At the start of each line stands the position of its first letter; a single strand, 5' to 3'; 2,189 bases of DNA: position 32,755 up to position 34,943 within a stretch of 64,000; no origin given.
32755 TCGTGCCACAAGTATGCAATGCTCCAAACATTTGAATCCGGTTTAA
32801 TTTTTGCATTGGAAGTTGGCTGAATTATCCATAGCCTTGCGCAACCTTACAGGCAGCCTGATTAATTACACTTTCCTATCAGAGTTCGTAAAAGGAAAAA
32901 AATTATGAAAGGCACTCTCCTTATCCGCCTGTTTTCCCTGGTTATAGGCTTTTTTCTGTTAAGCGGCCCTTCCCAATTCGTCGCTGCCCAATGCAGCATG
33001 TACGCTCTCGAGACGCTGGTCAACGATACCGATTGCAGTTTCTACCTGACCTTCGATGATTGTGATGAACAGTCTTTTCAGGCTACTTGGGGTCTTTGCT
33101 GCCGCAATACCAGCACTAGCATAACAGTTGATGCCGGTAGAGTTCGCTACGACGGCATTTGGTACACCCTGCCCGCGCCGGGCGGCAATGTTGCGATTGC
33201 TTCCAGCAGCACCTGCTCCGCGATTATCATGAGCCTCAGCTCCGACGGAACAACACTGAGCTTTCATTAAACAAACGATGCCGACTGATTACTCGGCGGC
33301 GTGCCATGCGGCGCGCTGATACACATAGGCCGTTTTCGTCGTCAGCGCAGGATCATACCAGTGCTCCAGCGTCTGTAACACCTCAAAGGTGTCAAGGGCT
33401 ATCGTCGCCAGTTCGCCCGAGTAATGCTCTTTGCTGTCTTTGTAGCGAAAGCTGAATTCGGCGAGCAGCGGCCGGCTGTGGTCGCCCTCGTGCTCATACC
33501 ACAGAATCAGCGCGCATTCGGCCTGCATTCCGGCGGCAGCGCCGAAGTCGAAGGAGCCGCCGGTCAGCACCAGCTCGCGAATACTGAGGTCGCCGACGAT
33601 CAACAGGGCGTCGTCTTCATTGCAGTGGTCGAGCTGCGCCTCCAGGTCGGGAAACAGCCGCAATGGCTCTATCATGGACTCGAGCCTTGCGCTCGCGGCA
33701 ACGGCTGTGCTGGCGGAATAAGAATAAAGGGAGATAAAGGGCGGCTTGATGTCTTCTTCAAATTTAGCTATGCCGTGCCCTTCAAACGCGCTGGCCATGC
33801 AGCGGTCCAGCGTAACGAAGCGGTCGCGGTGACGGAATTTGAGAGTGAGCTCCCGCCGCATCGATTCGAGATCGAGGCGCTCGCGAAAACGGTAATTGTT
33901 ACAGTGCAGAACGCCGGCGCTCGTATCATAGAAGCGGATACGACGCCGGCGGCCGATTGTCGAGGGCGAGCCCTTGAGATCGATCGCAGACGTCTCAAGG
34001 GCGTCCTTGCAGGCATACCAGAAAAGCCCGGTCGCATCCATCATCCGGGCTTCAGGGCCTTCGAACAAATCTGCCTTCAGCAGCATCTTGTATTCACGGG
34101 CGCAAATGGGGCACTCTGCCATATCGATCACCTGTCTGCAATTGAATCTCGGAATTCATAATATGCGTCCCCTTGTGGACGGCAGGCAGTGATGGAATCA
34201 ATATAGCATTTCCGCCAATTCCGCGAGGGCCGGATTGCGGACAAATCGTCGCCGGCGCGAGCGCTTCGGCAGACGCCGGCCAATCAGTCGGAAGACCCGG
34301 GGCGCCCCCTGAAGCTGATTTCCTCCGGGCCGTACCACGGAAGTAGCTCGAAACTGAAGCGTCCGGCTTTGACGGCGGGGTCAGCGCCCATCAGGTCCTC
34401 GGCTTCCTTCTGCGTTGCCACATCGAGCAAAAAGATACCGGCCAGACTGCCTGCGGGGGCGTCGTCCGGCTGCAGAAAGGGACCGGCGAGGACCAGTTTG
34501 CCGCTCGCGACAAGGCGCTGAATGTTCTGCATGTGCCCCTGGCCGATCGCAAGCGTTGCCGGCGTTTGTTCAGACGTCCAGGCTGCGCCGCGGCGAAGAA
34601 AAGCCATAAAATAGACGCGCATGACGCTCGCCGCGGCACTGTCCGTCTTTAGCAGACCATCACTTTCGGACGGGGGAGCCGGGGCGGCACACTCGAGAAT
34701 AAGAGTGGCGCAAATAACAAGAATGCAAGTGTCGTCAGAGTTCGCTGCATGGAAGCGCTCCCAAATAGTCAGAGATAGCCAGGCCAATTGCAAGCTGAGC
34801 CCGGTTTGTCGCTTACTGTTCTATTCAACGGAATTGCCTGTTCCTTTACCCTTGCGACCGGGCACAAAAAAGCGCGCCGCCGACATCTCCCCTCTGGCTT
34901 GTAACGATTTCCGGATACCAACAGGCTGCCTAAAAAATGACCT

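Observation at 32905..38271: Block of unknowns: Cys-rich secreted mini-protein, CPIC-motif protein, YciI-like protein and a signal-less 984-aa protein with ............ and a Cys-rich tail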

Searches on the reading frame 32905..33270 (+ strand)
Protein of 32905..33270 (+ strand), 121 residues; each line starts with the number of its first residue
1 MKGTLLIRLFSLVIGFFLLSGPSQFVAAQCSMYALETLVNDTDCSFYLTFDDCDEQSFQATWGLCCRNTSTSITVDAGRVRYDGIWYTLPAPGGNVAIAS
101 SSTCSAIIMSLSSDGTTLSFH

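Call 3: search_protein_families(library=pfam, proteins=[window:32905-33270:+], max_evalue=1)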
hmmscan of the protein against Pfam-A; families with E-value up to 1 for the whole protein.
window:32905-33270:+ (121 aa): 0 families

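Call 4: search_protein_families(library=ncbifam, proteins=[window:32905-33270:+], max_evalue=1)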
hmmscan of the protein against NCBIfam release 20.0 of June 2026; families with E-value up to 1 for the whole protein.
window:32905-33270:+ (121 aa): 0 families

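Call 30: search_protein_families(library=padloc, proteins=[window:32905-33270:+], max_evalue=1)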
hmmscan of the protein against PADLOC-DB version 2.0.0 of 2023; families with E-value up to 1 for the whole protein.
window:32905-33270:+ (121 aa): 0 families

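Call 31: search_protein_families(library=phrogs, proteins=[window:32905-33270:+], max_evalue=1)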
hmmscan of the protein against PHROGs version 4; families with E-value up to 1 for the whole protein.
window:32905-33270:+ (121 aa): 0 families

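Call 83: find_homologous_proteins(query=window:32905-33267:+, max_evalue=0.001)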
Query window:32905-33267:+ (121 aa): 1 proteins with E <= 0.001 among 6 candidates.
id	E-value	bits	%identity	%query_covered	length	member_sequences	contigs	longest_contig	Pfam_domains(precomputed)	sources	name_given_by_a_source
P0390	9.8e-75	266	100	100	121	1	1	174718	-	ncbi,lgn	-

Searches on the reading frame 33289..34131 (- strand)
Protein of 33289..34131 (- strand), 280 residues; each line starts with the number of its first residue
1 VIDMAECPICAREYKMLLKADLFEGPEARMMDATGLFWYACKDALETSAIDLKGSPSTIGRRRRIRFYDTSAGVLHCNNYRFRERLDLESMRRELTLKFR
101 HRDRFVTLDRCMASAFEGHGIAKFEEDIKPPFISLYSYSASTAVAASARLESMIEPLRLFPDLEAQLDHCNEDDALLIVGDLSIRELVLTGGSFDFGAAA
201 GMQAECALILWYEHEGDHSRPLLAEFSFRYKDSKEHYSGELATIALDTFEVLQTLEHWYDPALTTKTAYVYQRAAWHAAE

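Call 3: search_protein_families(library=pfam, proteins=[window:33289-34131:-], max_evalue=1)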
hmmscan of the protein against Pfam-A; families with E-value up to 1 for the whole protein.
window:33289-34131:- (280 aa): 1 family
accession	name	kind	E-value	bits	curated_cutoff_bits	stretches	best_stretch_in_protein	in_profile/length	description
PF23992.1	Pam3_gp32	-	0.2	12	27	1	152-184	41-73/108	Phage Pam3 gp32-like protein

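Call 4: search_protein_families(library=ncbifam, proteins=[window:33289-34131:-], max_evalue=1)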
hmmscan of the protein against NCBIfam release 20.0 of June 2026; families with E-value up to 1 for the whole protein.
window:33289-34131:- (280 aa): 1 family
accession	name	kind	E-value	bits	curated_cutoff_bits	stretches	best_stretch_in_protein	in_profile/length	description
TIGR02578.2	cas_TM1811_Csm1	equivalog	0.16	10.6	170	1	131-183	184-237/753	type III-A CRISPR-associated protein Cas10/Csm1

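Call 30: search_protein_families(library=padloc, proteins=[window:33289-34131:-], max_evalue=1)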
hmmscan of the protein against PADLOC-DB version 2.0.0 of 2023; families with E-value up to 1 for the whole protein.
window:33289-34131:- (280 aa): 0 families

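Call 31: search_protein_families(library=phrogs, proteins=[window:33289-34131:-], max_evalue=1)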
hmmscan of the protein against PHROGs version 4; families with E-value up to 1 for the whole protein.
window:33289-34131:- (280 aa): 1 family
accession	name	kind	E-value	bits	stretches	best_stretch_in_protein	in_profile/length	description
phrog_26421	-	unknown function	0.13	12.4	1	54-89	185-220/336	-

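Call 41: find_homologous_proteins(query=window:33289-34122:-, max_evalue=0.001)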
Query window:33289-34122:- (277 aa): 287 proteins with E <= 0.001 among 1591 candidates; the best 120 are listed.
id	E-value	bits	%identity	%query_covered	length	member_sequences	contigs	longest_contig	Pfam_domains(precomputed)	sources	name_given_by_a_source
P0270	4.5e-185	631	100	100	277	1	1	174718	-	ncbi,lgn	-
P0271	2.6e-71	258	47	96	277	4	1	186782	-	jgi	jgi:hypothetical protein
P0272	4.1e-69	251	45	96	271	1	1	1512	-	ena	-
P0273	2.7e-67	245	44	96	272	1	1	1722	-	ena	-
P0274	4.3e-67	244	43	96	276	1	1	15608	-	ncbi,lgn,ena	-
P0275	4.4e-66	241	45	95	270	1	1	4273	-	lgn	-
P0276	4.7e-66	241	45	98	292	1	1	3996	-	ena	-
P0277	4.8e-65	238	44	96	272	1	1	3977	-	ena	-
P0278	6.7e-65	237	44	98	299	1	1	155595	-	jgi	jgi:hypothetical protein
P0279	3.8e-64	235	45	97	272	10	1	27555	-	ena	-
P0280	4.0e-64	235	43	97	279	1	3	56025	-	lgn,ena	-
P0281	1.6e-63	233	44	97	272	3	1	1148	-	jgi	jgi:hypothetical protein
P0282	7.3e-63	230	44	96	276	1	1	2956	-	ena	-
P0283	3.5e-62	228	43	96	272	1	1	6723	-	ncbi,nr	ncbi:hypothetical protein MJD09_12200 [bacterium]|nr:hypothetical protein [bacterium]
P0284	7.6e-62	227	44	96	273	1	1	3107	-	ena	-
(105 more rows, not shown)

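Call 66: predict_structure(alignment_id=A2)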
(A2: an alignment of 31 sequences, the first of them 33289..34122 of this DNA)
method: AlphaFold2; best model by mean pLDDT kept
length: 277 residues; sequences in the alignment: 31
mean_pLDDT: 92.2   pTM: 0.89
mean pLDDT of the five models: 92.2, 91.8, 91.8, 91.3, 90.4
residues with pLDDT >= 90: 218; 70-90: 54; 50-70: 5; < 50: 0
segments of 3 or more residues with pLDDT < 50: none
pLDDT, mean of each block of 10 residues (from residue 1): 83 97 95 95 85 90 97 97 97 96 89 79 91 95 95 95 95 96 95 83 96 90 95 91 94 93 91 84
secondary structure, 60 per line:
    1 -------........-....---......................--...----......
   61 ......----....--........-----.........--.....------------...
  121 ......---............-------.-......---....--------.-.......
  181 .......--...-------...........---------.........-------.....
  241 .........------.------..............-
elements in order: E8-15 H17-20 H24-45 E48-50 E55-66 H71-74 E77-84 E90-98 H101-105 E118-126 E130-141 H151-156 H160-163 E174-187 E190-192 E200-210 E220-228 H236-249 H263-276

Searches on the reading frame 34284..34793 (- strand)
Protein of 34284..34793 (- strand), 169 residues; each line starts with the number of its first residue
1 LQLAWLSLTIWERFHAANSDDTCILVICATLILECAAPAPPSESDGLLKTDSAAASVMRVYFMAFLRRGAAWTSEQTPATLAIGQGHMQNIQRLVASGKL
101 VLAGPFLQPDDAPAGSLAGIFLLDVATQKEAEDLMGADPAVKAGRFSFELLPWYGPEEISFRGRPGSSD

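Call 3: search_protein_families(library=pfam, proteins=[window:34284-34793:-], max_evalue=1)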
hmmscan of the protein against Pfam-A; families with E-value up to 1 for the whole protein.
window:34284-34793:- (169 aa): 1 family
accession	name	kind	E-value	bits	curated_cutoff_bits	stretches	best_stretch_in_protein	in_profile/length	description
PF03795.20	YCII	-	1.2e-09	39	24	1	78-153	15-94/95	YCII-related domain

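Call 4: search_protein_families(library=ncbifam, proteins=[window:34284-34793:-], max_evalue=1)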
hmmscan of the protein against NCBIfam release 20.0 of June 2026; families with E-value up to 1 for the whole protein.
window:34284-34793:- (169 aa): 7 families
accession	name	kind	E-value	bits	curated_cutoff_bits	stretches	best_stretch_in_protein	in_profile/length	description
NF009507.0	PRK12865.1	equivalog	3.9e-08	33.5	149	1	85-147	22-81/97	YciI-like protein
NF009502.0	PRK12863.1-1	equivalog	5.9e-07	29.7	137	1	87-147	24-79/96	YciI-like protein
NF008473.0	PRK11370.1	equivalog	7.2e-05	23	111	1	80-146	17-86/99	YciI family protein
NF009503.0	PRK12863.1-3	equivalog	0.00075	19.8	145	1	94-147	28-80/98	YciI-like protein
NF009504.0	PRK12863.1-4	equivalog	0.0034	17.4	134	1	83-147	21-84/97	YciI-like protein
NF009508.0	PRK12866.1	equivalog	0.0069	16.5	108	1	86-145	23-76/97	YciI-like protein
NF009505.0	PRK12863.1-6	equivalog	0.0085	16.5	171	1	80-147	18-86/100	YciI-like protein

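Call 30: search_protein_families(library=padloc, proteins=[window:34284-34793:-], max_evalue=1)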
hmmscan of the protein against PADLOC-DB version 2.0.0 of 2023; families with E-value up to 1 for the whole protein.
window:34284-34793:- (169 aa): 0 families

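Call 31: search_protein_families(library=phrogs, proteins=[window:34284-34793:-], max_evalue=1)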
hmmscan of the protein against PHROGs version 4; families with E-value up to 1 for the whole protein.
window:34284-34793:- (169 aa): 0 families
